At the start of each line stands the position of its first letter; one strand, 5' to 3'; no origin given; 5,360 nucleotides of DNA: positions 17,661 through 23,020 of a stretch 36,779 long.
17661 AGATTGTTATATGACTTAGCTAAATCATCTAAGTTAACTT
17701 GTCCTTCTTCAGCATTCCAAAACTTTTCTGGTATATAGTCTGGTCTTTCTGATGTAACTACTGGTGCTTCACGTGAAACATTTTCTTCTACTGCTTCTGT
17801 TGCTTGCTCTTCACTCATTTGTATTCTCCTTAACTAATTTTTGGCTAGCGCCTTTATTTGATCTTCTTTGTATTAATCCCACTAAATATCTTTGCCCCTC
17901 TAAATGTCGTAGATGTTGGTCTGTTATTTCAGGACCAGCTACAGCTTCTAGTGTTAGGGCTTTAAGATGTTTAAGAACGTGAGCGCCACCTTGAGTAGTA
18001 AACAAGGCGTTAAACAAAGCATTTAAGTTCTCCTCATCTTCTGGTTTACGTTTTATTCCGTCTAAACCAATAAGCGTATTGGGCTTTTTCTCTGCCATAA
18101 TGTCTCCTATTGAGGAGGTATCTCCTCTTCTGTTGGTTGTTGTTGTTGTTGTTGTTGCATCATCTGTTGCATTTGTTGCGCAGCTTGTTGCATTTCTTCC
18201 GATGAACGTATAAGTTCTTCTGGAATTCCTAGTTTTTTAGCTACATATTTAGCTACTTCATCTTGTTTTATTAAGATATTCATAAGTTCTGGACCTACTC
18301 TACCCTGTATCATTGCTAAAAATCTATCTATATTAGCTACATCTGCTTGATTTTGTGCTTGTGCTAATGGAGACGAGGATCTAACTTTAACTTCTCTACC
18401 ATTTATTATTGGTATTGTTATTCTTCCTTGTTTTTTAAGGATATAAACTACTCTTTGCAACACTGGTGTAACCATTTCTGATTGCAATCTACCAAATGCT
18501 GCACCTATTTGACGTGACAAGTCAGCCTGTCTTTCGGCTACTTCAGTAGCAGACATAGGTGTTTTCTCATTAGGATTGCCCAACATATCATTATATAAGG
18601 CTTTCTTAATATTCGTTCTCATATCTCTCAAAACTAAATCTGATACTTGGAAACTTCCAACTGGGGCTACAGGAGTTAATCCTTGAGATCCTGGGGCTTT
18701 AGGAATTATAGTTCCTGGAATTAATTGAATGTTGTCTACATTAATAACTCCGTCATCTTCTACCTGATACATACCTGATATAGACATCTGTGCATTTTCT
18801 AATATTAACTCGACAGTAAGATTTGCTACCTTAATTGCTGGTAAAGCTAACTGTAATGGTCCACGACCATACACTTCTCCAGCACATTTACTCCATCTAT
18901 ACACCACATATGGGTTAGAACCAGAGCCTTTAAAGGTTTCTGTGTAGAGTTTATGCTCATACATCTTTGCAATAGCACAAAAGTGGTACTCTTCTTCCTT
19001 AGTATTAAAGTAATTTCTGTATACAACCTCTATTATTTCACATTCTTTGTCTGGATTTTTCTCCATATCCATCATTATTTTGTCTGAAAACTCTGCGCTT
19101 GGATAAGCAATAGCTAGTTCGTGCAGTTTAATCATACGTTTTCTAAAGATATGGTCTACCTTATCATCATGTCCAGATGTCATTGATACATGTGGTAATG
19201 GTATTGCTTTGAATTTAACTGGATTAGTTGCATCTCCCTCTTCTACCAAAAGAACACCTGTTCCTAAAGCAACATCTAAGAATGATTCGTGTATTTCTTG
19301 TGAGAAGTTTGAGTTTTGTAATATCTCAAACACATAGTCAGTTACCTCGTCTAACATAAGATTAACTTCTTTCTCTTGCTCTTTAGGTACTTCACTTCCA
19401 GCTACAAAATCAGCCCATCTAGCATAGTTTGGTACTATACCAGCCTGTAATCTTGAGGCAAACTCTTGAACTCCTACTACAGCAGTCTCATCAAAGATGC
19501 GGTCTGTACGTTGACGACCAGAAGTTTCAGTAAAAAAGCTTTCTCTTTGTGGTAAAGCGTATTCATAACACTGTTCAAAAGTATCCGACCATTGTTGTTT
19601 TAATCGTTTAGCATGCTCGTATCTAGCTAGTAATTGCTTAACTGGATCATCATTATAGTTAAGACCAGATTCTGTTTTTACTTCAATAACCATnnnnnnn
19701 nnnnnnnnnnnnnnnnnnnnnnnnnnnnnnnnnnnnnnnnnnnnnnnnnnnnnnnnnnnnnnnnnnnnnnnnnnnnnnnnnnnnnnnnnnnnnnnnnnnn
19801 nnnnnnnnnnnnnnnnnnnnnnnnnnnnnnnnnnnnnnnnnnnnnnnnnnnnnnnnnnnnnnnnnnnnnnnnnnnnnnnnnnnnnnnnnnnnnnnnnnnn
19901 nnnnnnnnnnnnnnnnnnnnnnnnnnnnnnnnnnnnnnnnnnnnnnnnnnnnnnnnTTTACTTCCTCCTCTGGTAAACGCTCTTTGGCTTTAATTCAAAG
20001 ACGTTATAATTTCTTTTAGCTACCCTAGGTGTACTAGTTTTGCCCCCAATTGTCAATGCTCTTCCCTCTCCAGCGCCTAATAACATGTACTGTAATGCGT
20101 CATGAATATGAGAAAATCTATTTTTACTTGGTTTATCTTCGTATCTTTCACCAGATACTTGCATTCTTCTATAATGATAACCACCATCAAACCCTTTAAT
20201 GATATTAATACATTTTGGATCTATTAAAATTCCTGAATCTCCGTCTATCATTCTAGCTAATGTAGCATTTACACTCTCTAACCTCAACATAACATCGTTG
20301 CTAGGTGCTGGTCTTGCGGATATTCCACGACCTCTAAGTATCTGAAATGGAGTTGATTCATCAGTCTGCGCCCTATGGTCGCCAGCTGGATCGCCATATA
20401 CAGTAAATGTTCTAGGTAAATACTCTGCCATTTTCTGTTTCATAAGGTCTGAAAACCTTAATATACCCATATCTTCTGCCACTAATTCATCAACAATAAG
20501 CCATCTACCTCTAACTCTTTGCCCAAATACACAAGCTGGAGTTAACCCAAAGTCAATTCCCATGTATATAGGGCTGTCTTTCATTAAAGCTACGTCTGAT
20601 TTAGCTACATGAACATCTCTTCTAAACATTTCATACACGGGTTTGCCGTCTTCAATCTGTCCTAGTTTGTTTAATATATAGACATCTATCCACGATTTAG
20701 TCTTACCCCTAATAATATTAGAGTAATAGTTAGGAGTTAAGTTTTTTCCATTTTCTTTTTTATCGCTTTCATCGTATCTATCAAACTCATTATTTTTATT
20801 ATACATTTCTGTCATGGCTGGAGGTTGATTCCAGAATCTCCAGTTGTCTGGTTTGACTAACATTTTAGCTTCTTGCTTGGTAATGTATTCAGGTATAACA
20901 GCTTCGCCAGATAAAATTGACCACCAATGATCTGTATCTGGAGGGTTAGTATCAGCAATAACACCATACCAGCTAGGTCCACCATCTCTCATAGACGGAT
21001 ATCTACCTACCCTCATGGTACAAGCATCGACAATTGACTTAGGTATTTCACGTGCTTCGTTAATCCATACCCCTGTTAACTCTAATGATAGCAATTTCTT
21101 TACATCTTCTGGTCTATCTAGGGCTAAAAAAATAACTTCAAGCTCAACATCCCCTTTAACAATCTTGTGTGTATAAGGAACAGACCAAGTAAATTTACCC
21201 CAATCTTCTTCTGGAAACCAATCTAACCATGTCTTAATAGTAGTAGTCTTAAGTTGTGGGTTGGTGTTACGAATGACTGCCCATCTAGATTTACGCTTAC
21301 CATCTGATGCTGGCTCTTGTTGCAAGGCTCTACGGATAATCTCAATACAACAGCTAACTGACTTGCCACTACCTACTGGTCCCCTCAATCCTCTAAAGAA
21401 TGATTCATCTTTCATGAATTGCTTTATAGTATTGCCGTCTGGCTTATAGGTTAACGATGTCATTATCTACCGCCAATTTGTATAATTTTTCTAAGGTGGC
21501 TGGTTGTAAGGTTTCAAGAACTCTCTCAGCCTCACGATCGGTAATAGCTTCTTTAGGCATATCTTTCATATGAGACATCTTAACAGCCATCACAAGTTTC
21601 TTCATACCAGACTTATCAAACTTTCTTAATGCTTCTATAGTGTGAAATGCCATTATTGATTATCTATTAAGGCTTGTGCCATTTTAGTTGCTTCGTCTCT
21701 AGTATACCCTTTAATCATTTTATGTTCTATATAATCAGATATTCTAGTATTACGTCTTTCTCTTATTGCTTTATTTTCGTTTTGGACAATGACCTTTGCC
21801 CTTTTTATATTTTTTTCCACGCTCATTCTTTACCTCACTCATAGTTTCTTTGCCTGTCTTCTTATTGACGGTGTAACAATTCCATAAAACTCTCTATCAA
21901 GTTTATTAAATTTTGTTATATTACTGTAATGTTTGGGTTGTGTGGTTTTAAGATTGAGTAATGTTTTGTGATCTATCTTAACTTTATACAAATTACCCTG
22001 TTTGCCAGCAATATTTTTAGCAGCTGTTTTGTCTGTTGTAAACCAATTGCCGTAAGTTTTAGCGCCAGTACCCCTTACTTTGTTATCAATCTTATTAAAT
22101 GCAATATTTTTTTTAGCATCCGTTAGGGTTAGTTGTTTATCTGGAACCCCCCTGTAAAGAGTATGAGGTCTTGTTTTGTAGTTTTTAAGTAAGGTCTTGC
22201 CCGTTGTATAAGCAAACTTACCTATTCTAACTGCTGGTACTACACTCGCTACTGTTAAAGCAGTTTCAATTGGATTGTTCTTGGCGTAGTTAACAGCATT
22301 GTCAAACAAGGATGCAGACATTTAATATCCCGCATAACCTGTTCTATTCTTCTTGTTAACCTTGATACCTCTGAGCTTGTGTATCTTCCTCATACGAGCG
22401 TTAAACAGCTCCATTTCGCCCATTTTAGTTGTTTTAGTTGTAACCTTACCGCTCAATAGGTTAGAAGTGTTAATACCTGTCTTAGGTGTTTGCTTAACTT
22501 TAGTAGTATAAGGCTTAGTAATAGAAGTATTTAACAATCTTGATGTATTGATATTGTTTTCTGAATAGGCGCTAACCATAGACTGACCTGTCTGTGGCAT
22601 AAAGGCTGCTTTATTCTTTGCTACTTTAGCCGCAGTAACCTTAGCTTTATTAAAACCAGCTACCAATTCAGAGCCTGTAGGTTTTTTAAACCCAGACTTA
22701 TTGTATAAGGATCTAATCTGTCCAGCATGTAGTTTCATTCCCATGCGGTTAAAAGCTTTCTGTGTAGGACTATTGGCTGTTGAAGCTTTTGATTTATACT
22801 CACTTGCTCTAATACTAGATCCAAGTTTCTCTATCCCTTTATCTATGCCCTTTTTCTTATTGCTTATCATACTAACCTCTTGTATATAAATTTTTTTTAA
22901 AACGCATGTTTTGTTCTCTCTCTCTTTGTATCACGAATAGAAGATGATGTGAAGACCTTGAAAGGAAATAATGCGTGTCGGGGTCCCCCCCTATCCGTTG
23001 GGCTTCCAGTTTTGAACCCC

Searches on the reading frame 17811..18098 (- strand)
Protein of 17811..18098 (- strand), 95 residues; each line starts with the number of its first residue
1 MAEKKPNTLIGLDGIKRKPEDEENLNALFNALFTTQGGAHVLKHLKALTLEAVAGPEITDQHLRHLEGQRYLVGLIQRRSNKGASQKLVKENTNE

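Call 12: search_protein_families(library=pfam, proteins=[window:17811-18098:-], max_evalue=0.1)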
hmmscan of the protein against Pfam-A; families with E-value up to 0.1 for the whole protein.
window:17811-18098:- (95 aa): 1 family
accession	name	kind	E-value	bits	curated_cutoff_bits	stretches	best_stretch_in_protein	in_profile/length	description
PF25181.1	Phage_Bbp19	-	3.1e-09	37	25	1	30-77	2-49/61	Bbp19-like phage protein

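Call 15: search_protein_families(library=phrogs, proteins=[window:17811-18098:-], max_evalue=0.01)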
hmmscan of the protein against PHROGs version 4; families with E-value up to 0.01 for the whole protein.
window:17811-18098:- (95 aa): 0 families

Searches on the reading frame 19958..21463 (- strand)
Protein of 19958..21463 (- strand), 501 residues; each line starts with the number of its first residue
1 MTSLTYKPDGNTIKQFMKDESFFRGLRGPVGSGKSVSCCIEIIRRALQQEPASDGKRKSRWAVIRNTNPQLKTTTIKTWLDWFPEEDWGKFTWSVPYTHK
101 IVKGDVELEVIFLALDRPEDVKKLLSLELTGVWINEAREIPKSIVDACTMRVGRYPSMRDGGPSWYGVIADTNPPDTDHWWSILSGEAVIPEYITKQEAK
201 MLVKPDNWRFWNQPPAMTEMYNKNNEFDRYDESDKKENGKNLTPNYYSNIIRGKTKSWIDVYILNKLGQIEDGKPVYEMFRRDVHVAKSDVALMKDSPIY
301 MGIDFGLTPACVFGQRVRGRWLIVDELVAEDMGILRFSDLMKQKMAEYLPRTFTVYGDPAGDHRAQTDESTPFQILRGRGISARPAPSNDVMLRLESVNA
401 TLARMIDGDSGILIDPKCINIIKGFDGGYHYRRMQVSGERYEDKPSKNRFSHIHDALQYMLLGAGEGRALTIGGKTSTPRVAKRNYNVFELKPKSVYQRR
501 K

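Call 13: search_protein_families(library=pfam, proteins=[window:19958-21463:-], max_evalue=0.1)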
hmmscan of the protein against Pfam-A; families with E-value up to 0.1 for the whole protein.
window:19958-21463:- (501 aa): 0 families

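Call 16: search_protein_families(library=phrogs, proteins=[window:19958-21463:-], max_evalue=0.01)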
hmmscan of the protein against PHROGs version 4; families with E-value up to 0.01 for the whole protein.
window:19958-21463:- (501 aa): 4 families
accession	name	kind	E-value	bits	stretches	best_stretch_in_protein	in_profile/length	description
phrog_2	-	head and packaging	1.9e-23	84.2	1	15-474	272-597/807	terminase large subunit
phrog_3717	-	head and packaging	6e-08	33.5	1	12-177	14-166/277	terminase large subunit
phrog_979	-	head and packaging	0.00013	21.8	1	26-153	171-289/642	terminase large subunit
phrog_6672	-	head and packaging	0.00029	21.4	1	410-461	78-126/145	terminase large subunit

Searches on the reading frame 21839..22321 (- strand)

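Call 13: search_protein_families(library=pfam, proteins=[window:21839-22321:-], max_evalue=0.1)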
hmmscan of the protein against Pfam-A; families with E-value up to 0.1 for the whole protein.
window:21839-22321:- (160 aa): 1 family
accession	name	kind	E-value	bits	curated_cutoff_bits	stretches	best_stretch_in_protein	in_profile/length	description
PF18760.7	ART-PolyVal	-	0.026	15.7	31.2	1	84-139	29-82/140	ADP-Ribosyltransferase in polyvalent proteins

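Call 16: search_protein_families(library=phrogs, proteins=[window:21839-22321:-], max_evalue=0.01)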
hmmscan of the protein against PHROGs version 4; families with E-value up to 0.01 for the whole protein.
window:21839-22321:- (160 aa): 0 families

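Call 79: search_protein_families(library=ncbifam, proteins=[window:21839-22321:-], max_evalue=1)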
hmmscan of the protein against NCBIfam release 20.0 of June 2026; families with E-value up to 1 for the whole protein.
window:21839-22321:- (160 aa): 0 families

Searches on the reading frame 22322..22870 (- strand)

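Call 13: search_protein_families(library=pfam, proteins=[window:22322-22870:-], max_evalue=0.1)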
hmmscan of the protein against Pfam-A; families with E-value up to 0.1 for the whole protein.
window:22322-22870:- (182 aa): 1 family
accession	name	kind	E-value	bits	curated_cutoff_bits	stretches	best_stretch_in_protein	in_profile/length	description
PF07880.17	T4_gp9_10_N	-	0.0061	17.1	25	1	64-172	13-120/175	Bacteriophage T4 gp9/10-like protein, N-terminal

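Call 16: search_protein_families(library=phrogs, proteins=[window:22322-22870:-], max_evalue=0.01)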
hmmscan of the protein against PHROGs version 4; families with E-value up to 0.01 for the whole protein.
window:22322-22870:- (182 aa): 0 families

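Call 79: search_protein_families(library=ncbifam, proteins=[window:22322-22870:-], max_evalue=1)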
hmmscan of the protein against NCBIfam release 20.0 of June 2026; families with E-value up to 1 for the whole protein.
window:22322-22870:- (182 aa): 2 families
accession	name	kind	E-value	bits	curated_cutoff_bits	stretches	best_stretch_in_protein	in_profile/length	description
NF040729.1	ABC_ATP_SaoA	equivalog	0.048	13.1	360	1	27-87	8-68/248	ABC transporter ATP-binding protein SaoA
NF010014.0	PRK13489.1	equivalog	0.061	13.5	290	1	84-164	150-227/238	chemoreceptor glutamine deamidase CheD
